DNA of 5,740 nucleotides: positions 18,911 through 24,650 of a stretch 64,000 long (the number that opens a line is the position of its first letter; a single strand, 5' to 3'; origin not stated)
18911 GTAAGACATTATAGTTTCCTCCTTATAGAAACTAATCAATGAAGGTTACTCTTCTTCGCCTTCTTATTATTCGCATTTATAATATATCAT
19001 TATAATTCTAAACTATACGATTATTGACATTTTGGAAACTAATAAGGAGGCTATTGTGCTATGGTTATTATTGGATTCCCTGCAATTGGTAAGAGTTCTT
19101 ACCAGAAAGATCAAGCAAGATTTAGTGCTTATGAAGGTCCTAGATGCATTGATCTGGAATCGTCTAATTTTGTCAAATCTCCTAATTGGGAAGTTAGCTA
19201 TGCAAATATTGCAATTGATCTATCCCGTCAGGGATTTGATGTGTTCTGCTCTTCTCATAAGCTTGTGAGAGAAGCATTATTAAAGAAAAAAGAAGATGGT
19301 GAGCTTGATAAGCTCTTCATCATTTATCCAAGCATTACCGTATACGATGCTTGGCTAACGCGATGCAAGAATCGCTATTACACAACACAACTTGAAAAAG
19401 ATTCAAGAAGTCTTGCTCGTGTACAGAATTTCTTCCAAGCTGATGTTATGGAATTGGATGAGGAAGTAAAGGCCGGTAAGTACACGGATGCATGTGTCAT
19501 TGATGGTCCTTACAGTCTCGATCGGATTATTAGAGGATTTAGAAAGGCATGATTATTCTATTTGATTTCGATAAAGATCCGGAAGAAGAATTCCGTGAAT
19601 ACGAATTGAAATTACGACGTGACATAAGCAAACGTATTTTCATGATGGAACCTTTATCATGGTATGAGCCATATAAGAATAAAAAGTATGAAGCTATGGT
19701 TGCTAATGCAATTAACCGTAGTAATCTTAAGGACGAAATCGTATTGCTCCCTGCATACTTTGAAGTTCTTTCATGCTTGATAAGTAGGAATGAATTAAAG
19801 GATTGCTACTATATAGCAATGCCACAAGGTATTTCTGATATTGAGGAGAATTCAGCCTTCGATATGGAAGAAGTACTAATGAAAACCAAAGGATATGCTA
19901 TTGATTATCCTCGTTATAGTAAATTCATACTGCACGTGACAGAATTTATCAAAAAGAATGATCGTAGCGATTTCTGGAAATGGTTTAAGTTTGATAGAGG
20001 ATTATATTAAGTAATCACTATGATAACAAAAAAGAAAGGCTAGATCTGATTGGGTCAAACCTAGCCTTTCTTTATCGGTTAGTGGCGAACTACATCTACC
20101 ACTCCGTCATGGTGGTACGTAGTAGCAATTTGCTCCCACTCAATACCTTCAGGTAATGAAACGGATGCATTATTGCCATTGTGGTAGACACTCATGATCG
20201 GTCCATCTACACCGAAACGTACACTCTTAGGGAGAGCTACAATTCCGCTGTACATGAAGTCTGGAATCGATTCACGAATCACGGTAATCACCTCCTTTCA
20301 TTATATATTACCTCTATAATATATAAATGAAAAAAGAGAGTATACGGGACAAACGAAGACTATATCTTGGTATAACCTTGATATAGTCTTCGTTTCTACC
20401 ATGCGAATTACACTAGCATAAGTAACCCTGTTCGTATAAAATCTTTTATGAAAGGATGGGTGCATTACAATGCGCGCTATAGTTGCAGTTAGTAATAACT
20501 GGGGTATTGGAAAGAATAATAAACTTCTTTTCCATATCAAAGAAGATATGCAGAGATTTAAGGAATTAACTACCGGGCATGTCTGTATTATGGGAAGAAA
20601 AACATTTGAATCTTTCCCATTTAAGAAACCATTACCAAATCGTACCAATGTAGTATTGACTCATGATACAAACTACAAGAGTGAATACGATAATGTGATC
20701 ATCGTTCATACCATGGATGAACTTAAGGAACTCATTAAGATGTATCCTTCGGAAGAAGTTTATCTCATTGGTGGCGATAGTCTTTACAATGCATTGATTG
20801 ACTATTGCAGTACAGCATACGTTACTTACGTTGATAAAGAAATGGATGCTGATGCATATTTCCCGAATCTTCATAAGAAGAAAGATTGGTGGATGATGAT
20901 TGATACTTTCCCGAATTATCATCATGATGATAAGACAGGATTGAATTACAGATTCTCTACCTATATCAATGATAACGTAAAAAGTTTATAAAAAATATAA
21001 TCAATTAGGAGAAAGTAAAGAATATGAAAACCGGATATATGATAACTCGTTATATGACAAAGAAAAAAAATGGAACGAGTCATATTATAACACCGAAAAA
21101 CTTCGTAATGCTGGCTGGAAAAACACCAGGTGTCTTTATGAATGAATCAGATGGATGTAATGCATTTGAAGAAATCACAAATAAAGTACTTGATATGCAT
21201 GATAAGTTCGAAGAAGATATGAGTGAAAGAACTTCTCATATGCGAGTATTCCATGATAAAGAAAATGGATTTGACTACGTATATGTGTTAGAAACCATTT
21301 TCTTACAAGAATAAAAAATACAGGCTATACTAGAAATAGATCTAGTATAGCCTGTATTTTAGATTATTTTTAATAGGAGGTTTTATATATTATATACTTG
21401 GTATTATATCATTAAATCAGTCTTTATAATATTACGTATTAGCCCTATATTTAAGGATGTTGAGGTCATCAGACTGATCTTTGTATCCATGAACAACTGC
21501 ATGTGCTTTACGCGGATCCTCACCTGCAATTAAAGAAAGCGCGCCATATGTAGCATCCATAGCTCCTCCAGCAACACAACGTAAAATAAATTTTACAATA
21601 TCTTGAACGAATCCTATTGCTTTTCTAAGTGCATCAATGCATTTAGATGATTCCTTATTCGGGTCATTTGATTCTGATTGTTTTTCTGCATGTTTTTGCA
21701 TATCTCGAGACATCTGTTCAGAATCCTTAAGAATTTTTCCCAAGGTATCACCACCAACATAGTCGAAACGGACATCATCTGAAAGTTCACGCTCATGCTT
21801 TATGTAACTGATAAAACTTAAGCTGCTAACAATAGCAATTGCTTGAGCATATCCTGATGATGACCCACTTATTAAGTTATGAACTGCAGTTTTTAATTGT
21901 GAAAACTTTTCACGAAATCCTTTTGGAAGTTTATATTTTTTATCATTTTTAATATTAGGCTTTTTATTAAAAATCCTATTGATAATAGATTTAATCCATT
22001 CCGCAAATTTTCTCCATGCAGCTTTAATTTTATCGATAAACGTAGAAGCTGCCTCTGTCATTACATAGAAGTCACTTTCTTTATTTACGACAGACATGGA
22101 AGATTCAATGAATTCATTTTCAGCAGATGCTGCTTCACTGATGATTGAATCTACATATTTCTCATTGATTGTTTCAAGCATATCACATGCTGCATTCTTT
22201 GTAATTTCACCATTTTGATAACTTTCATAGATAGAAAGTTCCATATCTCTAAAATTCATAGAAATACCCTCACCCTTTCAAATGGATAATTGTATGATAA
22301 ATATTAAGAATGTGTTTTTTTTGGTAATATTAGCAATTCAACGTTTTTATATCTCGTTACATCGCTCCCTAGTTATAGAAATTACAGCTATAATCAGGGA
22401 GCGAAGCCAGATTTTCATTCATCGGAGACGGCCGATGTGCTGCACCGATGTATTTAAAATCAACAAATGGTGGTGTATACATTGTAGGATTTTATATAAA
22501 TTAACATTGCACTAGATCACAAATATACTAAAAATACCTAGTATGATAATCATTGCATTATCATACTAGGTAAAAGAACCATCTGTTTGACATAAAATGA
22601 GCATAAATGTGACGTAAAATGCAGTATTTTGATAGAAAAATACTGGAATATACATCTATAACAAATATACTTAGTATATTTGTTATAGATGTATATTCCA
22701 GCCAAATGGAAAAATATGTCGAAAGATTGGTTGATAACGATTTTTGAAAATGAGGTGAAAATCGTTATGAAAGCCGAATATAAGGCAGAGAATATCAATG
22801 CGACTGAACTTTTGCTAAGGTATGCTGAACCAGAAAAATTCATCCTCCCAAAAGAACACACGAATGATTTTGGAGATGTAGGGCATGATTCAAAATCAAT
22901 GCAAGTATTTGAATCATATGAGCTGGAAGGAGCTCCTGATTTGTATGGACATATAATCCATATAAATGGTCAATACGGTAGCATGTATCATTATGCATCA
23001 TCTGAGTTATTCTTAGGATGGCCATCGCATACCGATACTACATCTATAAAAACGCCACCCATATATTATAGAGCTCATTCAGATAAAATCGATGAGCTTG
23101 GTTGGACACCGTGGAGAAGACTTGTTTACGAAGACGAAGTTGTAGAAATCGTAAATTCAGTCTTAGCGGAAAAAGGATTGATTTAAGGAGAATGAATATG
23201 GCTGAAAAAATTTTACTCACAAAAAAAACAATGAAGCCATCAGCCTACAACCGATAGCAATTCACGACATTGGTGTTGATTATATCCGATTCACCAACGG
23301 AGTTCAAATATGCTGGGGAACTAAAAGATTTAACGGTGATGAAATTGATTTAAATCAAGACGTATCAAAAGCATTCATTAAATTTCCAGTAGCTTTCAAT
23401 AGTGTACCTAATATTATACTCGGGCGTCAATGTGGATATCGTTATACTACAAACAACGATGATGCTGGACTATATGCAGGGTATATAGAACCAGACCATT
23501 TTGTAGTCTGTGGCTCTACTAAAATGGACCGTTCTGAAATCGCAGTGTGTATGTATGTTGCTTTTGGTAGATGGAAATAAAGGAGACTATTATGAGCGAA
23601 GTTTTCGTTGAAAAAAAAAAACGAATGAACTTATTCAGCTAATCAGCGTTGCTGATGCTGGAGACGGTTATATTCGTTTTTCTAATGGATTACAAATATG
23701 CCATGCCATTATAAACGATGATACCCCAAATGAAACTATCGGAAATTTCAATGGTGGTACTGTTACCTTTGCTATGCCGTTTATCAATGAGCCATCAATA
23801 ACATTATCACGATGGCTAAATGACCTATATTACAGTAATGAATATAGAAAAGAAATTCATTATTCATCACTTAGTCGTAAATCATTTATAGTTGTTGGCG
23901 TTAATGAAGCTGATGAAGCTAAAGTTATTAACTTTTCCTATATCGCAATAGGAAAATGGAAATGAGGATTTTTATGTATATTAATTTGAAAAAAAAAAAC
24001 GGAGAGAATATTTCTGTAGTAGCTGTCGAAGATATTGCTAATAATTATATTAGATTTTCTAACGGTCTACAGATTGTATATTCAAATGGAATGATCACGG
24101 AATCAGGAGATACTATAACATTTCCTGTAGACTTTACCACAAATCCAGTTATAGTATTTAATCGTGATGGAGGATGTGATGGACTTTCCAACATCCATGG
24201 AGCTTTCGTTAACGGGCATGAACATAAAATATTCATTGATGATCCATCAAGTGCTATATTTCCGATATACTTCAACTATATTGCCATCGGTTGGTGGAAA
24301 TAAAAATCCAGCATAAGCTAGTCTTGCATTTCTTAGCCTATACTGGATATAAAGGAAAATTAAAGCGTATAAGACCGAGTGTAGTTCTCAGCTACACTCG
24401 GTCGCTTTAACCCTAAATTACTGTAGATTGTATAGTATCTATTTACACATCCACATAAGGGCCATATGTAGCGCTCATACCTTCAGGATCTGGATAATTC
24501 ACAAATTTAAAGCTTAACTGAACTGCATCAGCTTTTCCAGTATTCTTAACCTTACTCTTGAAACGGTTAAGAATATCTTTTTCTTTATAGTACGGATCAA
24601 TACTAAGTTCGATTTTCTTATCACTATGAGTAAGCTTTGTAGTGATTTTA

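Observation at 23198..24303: Three tandem fibre-tip paralogues each carry a poly-A tract at the same early codon position; two need a -1 shift to be expressed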

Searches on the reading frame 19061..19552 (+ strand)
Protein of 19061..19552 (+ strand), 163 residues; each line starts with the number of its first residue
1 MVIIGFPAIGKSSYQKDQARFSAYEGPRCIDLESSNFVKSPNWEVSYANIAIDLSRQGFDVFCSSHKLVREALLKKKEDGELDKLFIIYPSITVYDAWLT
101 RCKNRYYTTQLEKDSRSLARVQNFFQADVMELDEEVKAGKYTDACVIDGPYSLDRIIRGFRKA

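Call 8: search_protein_families(library=pfam, max_evalue=1, proteins=[window:19061-19552:+])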
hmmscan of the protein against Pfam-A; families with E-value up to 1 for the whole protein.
window:19061-19552:+ (163 aa): 0 families

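Call 9: search_protein_families(library=phrogs, max_evalue=0.1, proteins=[window:19061-19552:+])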
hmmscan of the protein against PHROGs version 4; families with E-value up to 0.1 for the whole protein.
window:19061-19552:+ (163 aa): 1 family
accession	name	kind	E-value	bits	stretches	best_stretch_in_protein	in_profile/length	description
phrog_4182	-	unknown function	1.5e-13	51.9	1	2-105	13-107/243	-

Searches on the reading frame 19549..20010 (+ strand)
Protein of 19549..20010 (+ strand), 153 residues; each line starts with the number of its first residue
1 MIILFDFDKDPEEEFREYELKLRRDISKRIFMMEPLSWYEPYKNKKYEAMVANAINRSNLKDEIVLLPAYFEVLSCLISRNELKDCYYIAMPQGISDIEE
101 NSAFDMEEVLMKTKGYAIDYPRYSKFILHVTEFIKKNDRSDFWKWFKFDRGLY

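Call 8: search_protein_families(library=pfam, max_evalue=1, proteins=[window:19549-20010:+])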
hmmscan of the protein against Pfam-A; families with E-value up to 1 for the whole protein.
window:19549-20010:+ (153 aa): 1 family
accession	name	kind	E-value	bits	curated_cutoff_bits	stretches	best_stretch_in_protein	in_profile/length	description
PF02867.20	Ribonuc_red_lgC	-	0.11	11.5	23.9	1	35-108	186-248/523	Ribonucleotide reductase, barrel domain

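Call 9: search_protein_families(library=phrogs, max_evalue=0.1, proteins=[window:19549-20010:+])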
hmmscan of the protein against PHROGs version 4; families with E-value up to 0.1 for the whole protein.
window:19549-20010:+ (153 aa): 0 families

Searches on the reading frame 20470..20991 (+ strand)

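Call 8: search_protein_families(library=pfam, max_evalue=1, proteins=[window:20470-20991:+])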
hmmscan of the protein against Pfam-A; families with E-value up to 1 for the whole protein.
window:20470-20991:+ (173 aa): 1 family
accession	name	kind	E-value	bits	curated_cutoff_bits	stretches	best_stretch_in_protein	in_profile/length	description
PF00186.24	DHFR_1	-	4.9e-48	163.3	25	1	3-165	4-157/159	Dihydrofolate reductase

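Call 9: search_protein_families(library=phrogs, max_evalue=0.1, proteins=[window:20470-20991:+])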
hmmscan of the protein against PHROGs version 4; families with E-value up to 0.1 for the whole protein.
window:20470-20991:+ (173 aa): 2 families
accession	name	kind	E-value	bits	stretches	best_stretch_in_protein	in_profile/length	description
phrog_316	-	DNA, RNA and nucleotide metabolism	1.6e-47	162.9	1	2-168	18-179/213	dihydrofolate reductase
phrog_11777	-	DNA, RNA and nucleotide metabolism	1.9e-21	77.5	1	4-135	378-513/546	dihydrofolate reductase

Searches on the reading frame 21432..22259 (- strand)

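Call 8: search_protein_families(library=pfam, max_evalue=1, proteins=[window:21432-22259:-])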
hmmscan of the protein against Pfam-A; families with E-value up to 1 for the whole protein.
window:21432-22259:- (275 aa): 4 families
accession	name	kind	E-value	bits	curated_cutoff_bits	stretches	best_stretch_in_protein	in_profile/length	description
PF08678.16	Rsbr_N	-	0.0015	19.1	27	2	50-99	75-124/130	Rsbr N terminal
PF07697.16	7TMR-HDED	-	0.015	15.8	27.6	1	34-133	66-146/224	7TM-HD extracellular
PF09920.14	DUF2150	-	0.032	14.6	28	1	9-84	47-126/189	Uncharacterized protein conserved in archaea (DUF2150)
PF12699.13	phiKZ_IP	-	0.99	9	27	0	74-97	94-117/387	phiKZ-like phage internal head proteins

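Call 9: search_protein_families(library=phrogs, max_evalue=0.1, proteins=[window:21432-22259:-])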
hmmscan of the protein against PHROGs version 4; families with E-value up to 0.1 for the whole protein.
window:21432-22259:- (275 aa): 7 families
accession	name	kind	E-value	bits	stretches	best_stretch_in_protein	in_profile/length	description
phrog_2497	-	head and packaging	0.0015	18.7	0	49-103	107-164/455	internal head protein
phrog_1667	-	unknown function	0.0047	18.5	1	2-91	27-116/133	-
phrog_991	-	tail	0.0074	14.8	1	62-246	664-798/1966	tail length tape measure protein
phrog_31906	-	unknown function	0.031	15.1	0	91-156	44-108/111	-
phrog_4200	-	tail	0.056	12.9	1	36-114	507-582/732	tail length tape measure protein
phrog_4435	-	unknown function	0.072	13.9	0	11-95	134-223/252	-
phrog_21111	-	unknown function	0.082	14.3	0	82-106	29-53/55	-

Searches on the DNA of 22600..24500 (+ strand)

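Call 3: search_dna_similar(query=window:22600-24500:+, collection=phages, mode=near, max_rows=40)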
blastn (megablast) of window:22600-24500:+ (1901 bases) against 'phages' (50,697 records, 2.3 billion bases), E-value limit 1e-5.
No match.

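Call 6: search_dna_similar(query=window:22600-24500:+, collection=phages, mode=distant, max_rows=30)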
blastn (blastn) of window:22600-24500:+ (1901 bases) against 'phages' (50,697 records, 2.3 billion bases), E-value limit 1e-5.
No match.

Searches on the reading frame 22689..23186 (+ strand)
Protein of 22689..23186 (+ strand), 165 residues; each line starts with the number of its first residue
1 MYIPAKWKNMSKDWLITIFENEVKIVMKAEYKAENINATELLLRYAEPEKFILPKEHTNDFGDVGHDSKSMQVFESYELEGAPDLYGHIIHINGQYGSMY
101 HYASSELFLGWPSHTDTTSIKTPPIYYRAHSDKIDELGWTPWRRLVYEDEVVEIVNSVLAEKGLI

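Call 8: search_protein_families(library=pfam, max_evalue=1, proteins=[window:22689-23186:+])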
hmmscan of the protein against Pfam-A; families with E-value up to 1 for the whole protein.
window:22689-23186:+ (165 aa): 0 families

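Call 9: search_protein_families(library=phrogs, max_evalue=0.1, proteins=[window:22689-23186:+])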
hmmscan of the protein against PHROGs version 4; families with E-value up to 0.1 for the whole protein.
window:22689-23186:+ (165 aa): 0 families

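Call 11: find_related_loci(query=window:22689-23186:+, collection=viral_contigs, flank=6000)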
Query window:22689-23186:+ (165 aa) in viral_contigs; peptide patterns used: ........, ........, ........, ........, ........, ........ (x = any residue, [..] = any of these).
1 stretches matched a pattern, but none encodes a relative of the query by tblastn (E <= 1e-3).

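Call 40: search_protein_families(library=ncbifam, max_evalue=1, proteins=[window:22767-23183:+])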
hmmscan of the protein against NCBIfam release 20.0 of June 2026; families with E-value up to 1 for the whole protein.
seq(139 aa): 0 families

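Call 73: find_homologous_proteins(query=window:22767-23183:+, max_evalue=0.001)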
Query seq(139 aa) (139 aa): 3 proteins with E <= 0.001 among 7 candidates.
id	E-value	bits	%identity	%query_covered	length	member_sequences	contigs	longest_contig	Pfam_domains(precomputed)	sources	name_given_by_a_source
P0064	6.0e-83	294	94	100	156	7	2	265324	-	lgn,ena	-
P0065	1.9e-74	266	82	100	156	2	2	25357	-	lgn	-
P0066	1.8e-31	127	88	50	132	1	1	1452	-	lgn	-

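Call 75: search_solved_structures(query=A3, max_evalue=10, show_alignments=2)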
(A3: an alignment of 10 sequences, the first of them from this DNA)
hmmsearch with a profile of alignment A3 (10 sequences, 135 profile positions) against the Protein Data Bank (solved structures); distinct sequences matched with E-value up to 10: 0.

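Call 76: search_protein_families(library=pfam, alignment_id=A3, max_evalue=1)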
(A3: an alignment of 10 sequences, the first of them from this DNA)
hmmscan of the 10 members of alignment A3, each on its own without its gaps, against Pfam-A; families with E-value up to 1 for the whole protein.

A. member 1, seq(139 aa): 0 families

B. families by the number of members that match (of 10 scanned): 3 families
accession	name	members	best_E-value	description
PF20873.2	PriS_C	1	0.017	Primase chain A, C-terminal domain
PF17653.6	DUF5522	1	0.073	Family of unknown function (DUF5522)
PF25457.1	IRF-2BP1_2_M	1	0.15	IRF-2BP1/2 middle domain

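Call 84: predict_structure(alignment_id=A4)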
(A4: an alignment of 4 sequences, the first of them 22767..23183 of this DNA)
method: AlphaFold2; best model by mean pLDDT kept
length: 139 residues; sequences in the alignment: 4
mean_pLDDT: 35.3   pTM: 0.33
mean pLDDT of the five models: 35.3, 35.1, 33.8, 33.8, 32.3
residues with pLDDT >= 90: 0; 70-90: 0; 50-70: 6; < 50: 133
segments of 3 or more residues with pLDDT < 50: 1-124, 132-139
pLDDT, mean of each block of 10 residues (from residue 1): 28 44 33 28 29 32 36 29 37 36 37 35 48 44
secondary structure, 60 per line:
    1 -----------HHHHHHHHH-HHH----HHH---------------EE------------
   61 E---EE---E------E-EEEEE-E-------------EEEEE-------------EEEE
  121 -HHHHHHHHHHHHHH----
elements in order: H12-20 E79-83 E99-103 E117-120 H122-135

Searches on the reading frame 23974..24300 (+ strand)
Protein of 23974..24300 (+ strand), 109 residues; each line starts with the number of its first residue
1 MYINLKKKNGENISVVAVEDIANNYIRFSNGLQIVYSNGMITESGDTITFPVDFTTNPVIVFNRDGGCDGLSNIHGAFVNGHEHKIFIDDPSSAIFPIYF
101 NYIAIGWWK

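Call 8: search_protein_families(library=pfam, max_evalue=1, proteins=[window:23974-24300:+])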
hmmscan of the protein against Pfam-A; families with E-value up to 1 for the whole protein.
seq(109 aa): 2 families
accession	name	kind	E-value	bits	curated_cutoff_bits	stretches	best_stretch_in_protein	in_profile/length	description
PF21882.2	Gp53-like_C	-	0.0091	17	24.9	1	29-107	3-84/84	Putative tail fiber protein gp53-like, C-terminal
PF08140.16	Cuticle_1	-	0.13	12.8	27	1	39-60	4-24/40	Crustacean cuticle protein repeat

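Call 9: search_protein_families(library=phrogs, max_evalue=0.1, proteins=[window:23974-24300:+])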
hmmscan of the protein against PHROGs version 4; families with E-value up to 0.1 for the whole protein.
seq(109 aa): 3 families
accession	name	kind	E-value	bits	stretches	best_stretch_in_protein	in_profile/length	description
phrog_2712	-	tail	9.9e-05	21.9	1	23-109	599-699/700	tail fiber protein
phrog_4209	-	tail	0.0018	18.3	1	20-106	315-405/406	tail fiber protein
phrog_2557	-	head and packaging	0.032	13.9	1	22-106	442-532/534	virion structural protein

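Call 40: search_protein_families(library=ncbifam, max_evalue=1, proteins=[window:23974-24300:+])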
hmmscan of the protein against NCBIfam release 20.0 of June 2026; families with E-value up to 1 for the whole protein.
seq(109 aa): 0 families

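Call 59: predict_structure(alignment_id=A2)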
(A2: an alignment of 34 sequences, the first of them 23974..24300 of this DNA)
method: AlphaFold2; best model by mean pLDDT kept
length: 109 residues; sequences in the alignment: 34
mean_pLDDT: 85.5   pTM: 0.73
mean pLDDT of the five models: 85.5, 85.1, 84.7, 83.6, 83.2
residues with pLDDT >= 90: 53; 70-90: 44; 50-70: 11; < 50: 1
segments of 3 or more residues with pLDDT < 50: none
pLDDT, mean of each block of 10 residues (from residue 1): 69 82 96 95 91 94 69 81 88 82 95
secondary structure, 60 per line:
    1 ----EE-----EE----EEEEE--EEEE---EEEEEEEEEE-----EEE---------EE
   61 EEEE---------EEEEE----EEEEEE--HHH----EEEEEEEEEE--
elements in order: E18-22 E25-28 E32-41 E47-49 E59-64 E74-78 E83-88 E98-107

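Call 63: fold_search(model_id=the predicted structure, library=pdb)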
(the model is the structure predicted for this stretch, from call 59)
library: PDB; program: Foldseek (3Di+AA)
matches with E <= 10: 380; with E <= 0.001: 1
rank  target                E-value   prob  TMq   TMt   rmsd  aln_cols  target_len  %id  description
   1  6ct8                  9.5e-04  1.00  0.63  0.31   3.2        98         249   15  Selenomethionine structure of N-truncated R2-type pyocin tail fiber at 2.6 angstrom resolution (released 2019-02-20)
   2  6cl6_A                1.3e-03  1.00  0.60  0.20   2.4        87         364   16  Structure of P. aeruginosa R2 pyocin fiber PA0620 comprising C-terminal residues 323-691 (released 2018-06-27)
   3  4mtm                  2.6e-03  1.00  0.67  0.55   2.6        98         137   19  Crystal structure of the tail fiber gp53 from Acinetobacter baumannii bacteriophage AP22 (released 2014-10-01)
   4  6cl5_A                4.7e-03  1.00  0.58  0.20   4.6       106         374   15  Structure of P. aeruginosa R1 pyocin fiber PALES_06171 comprising C-terminal residues 323-701 (released 2018-06-27)
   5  6cxb                  7.5e-03  1.00  0.58  0.53   4.6       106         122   15  Structure of N-truncated R1-type pyocin tail fiber at 1.7 angstrom resolution (released 2019-02-20)
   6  9k4a_A                4.3e-02  0.99  0.40  0.08   4.3        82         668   20  Cryo-EM structure of depolymerase S2-4 from Klebsiella phage K64-1 (released 2026-03-25)
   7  6sl4_A                1.2e-01  0.60  0.34  0.27   7.6       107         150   17  The unique CBM-Cthe_0271 of Ruminiclostridium thermocellum (released 2020-03-18)
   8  3wmp_A                1.4e-01  0.98  0.44  0.49   4.6        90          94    9  Crystal structure of SLL-2 (released 2015-01-14)
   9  4ktp_A                1.5e-01  0.16  0.21  0.04  16.1       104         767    8  Crystal structure of 2-O-alpha-glucosylglycerol phosphorylase in complex with glucose (released 2014-05-21)
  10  4ktr_B                2.0e-01  0.15  0.21  0.04  16.0       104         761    8  Crystal structure of 2-O-alpha-glucosylglycerol phosphorylase in complex with isofagomine and glycerol (released 2014-05-21)
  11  4ru5_A                2.5e-01  0.80  0.38  0.10   4.7        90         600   16  Crystal Structure of the Pseudomonas phage phi297 tailspike gp61 (released 2015-11-18)
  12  2vbm_A                3.2e-01  0.63  0.32  0.10   5.5        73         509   19  Tailspike protein of bacteriophage Sf6 complexed with tetrasaccharide (released 2008-04-22)
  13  2ce6                  3.4e-01  0.95  0.45  0.48   4.6        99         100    8  Structure of Helix Pomatia agglutinin with no ligands (released 2006-05-15)
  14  9vqn                  3.4e-01  0.18  0.27  0.11  11.0       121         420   12  Crystal structure of Se-Met SSA1633 from Streptococcus sanguinis (Phase determination model) (released 2026-01-21)
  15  7eea_A                3.8e-01  0.95  0.42  0.08   3.2        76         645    9  Cyanophage Pam1 tailspike receptor-binding domain (released 2021-10-20)
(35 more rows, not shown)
